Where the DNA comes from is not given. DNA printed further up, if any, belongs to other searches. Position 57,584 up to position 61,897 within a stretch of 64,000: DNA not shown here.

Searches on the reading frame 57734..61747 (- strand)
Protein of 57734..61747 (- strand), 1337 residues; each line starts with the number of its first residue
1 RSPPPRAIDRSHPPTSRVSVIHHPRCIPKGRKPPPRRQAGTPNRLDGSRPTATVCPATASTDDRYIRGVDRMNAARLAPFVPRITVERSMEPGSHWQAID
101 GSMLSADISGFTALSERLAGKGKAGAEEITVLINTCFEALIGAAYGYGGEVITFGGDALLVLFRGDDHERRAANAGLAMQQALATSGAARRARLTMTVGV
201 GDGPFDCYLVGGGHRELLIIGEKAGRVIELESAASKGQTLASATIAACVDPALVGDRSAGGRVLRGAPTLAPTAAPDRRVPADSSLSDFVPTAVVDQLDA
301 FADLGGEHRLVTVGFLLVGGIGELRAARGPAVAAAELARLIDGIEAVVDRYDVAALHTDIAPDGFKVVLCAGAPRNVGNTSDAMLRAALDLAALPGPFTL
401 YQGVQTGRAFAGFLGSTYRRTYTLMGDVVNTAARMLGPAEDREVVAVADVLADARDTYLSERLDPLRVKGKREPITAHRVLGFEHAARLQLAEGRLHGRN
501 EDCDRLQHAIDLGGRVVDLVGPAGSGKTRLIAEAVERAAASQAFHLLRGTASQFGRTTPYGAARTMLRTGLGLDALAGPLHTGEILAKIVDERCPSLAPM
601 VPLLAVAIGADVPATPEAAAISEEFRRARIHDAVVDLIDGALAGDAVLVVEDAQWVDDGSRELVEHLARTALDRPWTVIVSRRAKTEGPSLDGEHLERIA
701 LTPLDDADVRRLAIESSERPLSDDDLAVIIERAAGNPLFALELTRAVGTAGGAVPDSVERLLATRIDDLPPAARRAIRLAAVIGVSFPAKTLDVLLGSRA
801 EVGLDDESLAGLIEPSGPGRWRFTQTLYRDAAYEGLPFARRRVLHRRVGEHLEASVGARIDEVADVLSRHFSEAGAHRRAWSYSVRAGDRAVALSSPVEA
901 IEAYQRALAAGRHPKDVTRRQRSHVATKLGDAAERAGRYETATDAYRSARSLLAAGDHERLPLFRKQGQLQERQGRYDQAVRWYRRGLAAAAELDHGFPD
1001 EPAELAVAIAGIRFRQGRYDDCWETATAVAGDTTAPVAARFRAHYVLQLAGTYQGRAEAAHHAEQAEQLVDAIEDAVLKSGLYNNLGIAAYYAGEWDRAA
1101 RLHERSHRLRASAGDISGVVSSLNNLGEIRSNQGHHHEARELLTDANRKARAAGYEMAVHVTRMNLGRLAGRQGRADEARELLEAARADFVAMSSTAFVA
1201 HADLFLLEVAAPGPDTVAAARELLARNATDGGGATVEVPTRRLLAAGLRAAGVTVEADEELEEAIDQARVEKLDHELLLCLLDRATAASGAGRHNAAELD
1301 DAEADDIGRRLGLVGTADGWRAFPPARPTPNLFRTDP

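Call 21: search_protein_families(library=pfam, proteins=[window:57734-61747:-], max_evalue=0.001)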
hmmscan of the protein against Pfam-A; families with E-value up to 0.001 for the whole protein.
window:57734-61747:- (1337 aa): 9 families
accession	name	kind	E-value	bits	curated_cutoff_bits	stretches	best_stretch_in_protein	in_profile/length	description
PF13424.12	TPR_12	-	3.3e-17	62.9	30.1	3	1082-1146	5-71/77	Tetratricopeptide repeat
PF13191.12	AAA_16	-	6.4e-16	59.7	32.6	1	496-671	2-159/167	AAA ATPase domain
PF00211.25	Guanylate_cyc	-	2.6e-14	53.7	21.9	2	102-249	10-155/183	Adenylate and Guanylate cyclase catalytic domain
PF00515.34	TPR_1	-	3.2e-09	36.7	27.8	0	968-988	8-28/34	Tetratricopeptide repeat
PF13176.12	TPR_7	-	1.9e-07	31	27.9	0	968-990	6-28/36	Tetratricopeptide repeat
PF07719.23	TPR_2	-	2.1e-07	31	27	0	966-989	6-29/34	Tetratricopeptide repeat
PF13181.12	TPR_8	-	3.5e-06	27.2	25.7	0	968-990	8-30/34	Tetratricopeptide repeat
PF13374.12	TPR_10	-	3.6e-06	27.3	27.5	0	1083-1110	5-32/42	Tetratricopeptide repeat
PF13401.12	AAA_22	-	0.00068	20.4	27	0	518-668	9-105/130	AAA domain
